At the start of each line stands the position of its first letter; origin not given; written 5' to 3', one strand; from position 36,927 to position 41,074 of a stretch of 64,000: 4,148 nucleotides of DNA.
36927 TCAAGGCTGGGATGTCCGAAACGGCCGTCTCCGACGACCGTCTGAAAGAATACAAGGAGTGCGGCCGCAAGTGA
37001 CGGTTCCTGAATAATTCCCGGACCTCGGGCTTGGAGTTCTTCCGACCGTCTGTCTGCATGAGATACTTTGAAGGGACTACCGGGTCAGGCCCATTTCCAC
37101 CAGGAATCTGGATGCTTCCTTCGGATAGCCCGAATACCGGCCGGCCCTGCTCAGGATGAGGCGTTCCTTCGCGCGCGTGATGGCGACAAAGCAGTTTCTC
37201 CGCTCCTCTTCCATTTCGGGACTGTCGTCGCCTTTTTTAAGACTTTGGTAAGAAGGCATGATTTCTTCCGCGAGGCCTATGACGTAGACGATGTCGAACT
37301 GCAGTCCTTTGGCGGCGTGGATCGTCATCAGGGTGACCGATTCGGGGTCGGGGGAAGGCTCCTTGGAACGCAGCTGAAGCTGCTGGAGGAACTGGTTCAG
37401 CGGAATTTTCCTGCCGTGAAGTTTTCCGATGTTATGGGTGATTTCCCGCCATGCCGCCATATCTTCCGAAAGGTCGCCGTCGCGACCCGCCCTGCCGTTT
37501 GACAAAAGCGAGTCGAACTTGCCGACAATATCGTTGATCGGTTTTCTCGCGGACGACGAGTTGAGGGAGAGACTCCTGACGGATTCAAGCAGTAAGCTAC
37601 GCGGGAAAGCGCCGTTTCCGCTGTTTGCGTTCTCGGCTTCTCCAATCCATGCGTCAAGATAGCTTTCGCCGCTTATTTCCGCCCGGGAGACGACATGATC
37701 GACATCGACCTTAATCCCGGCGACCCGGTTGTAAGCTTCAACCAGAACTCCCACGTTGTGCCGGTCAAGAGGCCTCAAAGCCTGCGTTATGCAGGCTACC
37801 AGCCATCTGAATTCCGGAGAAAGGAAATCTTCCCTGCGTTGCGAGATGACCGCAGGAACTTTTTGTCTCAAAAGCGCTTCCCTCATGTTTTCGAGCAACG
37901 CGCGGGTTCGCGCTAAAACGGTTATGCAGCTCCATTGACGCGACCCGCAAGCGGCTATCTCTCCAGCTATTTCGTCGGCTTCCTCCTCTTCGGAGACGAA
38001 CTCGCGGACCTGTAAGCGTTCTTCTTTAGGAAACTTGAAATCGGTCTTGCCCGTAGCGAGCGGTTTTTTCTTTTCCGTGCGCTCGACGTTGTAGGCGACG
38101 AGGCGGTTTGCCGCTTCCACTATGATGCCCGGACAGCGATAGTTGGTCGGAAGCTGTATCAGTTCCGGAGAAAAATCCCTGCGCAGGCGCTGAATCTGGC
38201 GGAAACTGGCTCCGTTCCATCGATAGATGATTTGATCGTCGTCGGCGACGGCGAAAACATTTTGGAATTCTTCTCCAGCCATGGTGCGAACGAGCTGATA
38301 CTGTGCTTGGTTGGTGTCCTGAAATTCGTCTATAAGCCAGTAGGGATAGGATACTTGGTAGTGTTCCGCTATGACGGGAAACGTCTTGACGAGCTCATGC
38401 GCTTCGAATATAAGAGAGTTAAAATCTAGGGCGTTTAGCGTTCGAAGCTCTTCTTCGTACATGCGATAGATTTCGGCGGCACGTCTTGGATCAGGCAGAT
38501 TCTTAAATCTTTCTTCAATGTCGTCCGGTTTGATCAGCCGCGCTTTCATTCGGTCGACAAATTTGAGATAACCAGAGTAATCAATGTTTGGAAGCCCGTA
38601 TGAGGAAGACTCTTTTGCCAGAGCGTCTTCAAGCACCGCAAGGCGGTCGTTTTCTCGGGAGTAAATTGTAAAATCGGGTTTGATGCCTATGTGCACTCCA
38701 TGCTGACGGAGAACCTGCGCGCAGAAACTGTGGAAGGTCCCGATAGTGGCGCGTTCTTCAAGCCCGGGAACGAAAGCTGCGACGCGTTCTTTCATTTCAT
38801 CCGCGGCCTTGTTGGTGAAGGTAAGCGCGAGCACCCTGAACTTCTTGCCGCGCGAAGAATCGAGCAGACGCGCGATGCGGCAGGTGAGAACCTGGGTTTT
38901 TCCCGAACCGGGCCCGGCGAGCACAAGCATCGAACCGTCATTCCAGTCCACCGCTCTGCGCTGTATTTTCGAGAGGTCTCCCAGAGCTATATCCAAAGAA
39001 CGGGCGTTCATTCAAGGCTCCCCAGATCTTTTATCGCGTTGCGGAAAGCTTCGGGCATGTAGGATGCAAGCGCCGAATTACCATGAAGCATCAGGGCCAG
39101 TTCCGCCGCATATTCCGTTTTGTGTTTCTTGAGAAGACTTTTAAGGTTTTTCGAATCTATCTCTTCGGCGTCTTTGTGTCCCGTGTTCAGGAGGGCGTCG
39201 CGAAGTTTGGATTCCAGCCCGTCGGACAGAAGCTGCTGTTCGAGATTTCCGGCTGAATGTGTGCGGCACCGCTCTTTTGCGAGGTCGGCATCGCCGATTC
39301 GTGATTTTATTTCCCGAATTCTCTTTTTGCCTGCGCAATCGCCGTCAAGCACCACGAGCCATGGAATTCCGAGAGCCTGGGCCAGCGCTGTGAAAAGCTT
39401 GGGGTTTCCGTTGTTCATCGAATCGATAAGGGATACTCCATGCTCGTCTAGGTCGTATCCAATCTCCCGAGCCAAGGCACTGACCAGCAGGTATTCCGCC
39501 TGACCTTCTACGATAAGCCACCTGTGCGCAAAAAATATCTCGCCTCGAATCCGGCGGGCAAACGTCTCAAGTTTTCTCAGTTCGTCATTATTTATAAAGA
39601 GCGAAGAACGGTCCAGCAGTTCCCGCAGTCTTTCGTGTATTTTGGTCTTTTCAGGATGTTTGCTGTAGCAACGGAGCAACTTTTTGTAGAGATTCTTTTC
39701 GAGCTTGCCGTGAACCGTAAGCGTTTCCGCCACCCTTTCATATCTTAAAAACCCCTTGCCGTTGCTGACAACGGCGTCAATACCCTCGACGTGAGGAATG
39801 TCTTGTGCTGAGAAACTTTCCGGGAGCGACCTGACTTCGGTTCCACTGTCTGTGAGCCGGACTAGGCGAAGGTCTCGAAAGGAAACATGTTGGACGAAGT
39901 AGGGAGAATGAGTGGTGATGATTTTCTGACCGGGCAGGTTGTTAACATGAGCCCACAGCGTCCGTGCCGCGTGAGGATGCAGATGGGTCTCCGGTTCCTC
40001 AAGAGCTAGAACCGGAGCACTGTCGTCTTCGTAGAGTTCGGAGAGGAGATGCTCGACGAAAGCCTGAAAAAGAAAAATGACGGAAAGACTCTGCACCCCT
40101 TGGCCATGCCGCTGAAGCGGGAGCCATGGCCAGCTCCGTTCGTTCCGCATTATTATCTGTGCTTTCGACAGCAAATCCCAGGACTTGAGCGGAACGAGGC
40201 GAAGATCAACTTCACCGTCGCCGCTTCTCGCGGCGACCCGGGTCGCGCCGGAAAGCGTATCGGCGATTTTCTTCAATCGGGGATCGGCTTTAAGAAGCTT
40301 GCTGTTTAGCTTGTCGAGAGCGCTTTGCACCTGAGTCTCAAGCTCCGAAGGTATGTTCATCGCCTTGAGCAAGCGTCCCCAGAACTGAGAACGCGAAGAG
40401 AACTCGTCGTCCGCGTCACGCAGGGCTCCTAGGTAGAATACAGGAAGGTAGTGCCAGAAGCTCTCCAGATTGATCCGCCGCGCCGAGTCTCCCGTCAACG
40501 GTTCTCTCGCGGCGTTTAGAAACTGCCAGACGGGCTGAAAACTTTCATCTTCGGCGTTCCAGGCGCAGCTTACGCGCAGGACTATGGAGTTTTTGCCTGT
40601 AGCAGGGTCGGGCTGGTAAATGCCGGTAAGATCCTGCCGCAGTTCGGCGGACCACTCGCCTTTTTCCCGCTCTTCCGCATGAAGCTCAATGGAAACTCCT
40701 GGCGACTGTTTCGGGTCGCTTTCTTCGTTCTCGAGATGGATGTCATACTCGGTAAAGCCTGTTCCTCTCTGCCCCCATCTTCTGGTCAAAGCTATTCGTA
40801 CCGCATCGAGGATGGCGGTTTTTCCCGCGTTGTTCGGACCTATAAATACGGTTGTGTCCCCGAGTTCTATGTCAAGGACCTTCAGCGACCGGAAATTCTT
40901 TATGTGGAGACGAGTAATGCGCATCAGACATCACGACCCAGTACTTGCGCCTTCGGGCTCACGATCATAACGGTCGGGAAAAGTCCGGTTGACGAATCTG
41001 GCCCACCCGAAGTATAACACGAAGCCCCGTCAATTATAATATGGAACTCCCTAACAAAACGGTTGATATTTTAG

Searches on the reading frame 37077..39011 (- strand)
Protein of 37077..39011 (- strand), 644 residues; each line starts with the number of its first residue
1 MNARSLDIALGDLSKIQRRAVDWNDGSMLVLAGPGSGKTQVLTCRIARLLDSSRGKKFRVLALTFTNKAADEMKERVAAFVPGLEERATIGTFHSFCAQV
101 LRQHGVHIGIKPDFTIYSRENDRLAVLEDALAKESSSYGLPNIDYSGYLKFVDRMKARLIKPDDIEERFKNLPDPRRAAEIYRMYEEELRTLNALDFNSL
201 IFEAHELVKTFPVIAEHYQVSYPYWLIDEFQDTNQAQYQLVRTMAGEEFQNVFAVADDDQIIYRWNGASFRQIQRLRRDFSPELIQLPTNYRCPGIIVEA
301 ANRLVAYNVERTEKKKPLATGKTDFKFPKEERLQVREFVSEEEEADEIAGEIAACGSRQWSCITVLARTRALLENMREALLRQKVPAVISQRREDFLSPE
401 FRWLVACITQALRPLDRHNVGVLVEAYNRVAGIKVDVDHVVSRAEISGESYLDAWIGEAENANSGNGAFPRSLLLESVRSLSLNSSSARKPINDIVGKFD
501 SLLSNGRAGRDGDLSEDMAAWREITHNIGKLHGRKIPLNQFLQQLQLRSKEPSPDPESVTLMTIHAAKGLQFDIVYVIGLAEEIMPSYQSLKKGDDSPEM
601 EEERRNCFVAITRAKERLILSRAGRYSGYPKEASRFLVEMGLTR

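Call 53: search_protein_families(library=pfam, proteins=[window:37077-39011:-], max_evalue=0.001)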
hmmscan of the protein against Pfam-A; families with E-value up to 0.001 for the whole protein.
window:37077-39011:- (644 aa): 7 families
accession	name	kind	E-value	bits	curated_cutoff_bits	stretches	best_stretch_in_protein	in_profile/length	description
PF00580.27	UvrD-helicase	-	2.3e-72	244.4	23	1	14-280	2-270/271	UvrD/REP helicase N-terminal domain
PF13361.12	UvrD_C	-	3.6e-36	125.7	25.6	2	528-622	251-347/350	UvrD-like helicase C-terminal domain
PF13245.12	AAA_19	-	9.2e-23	81.3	25.1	1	17-264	1-132/134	AAA domain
PF13538.12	UvrD_C_2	-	3e-09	37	27.4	0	559-578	2-21/52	UvrD-like helicase C-terminal domain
PF01443.25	Viral_helicase1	-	5.9e-07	30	21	0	552-619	178-225/228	Viral superfamily 1 RNA helicase core domain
PF13604.12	AAA_30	-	4.5e-06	27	27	0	18-78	7-67/191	AAA domain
PF13086.12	AAA_11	-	0.00027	21.3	27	1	27-79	19-74/257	AAA domain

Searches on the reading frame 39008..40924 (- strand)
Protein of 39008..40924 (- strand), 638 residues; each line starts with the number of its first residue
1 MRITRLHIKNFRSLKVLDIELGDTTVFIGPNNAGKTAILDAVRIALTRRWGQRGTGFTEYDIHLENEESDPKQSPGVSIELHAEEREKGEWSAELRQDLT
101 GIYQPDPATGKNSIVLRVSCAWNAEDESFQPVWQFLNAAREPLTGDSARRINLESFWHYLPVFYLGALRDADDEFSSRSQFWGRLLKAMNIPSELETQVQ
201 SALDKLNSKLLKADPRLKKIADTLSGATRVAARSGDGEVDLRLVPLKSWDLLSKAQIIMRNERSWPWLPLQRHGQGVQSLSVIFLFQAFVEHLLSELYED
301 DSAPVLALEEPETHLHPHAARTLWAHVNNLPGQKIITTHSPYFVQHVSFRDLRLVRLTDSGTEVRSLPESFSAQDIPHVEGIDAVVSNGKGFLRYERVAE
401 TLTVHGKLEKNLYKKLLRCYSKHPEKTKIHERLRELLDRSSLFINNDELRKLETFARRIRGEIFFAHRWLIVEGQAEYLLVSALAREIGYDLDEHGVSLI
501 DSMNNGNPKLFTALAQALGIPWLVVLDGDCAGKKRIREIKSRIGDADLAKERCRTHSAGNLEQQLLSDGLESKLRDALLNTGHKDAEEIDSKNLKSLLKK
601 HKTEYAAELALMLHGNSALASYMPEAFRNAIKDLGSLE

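Call 53: search_protein_families(library=pfam, proteins=[window:39008-40924:-], max_evalue=0.001)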
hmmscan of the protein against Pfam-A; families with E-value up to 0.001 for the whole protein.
window:39008-40924:- (638 aa): 7 families
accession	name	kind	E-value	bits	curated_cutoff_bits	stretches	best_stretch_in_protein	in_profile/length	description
PF13175.12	AAA_15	-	1.2e-29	104.5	32.1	2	169-344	208-374/374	AAA ATPase domain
PF11398.14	DUF2813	-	4.6e-29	102.4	21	1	1-376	1-358/372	Protein of unknown function (DUF2813)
PF20469.4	OLD-like_TOPRIM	-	4.3e-17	62.8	23.2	1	464-529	1-67/67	Overcoming lysogenization defect protein-like, TOPRIM domain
PF13304.12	AAA_21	-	3.1e-16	60.7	27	2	293-344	248-303/304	AAA domain, putative AbiEii toxin, Type IV TA system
PF13476.12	AAA_23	-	7.3e-14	53.3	27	1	5-209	1-199/201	AAA domain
PF02463.25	SMC_N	-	3.2e-06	27.2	40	1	3-50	2-52/220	RecF/RecN/SMC N terminal domain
PF13555.12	AAA_29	-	0.00015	21.9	27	1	11-47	12-47/61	P-loop containing region of AAA domain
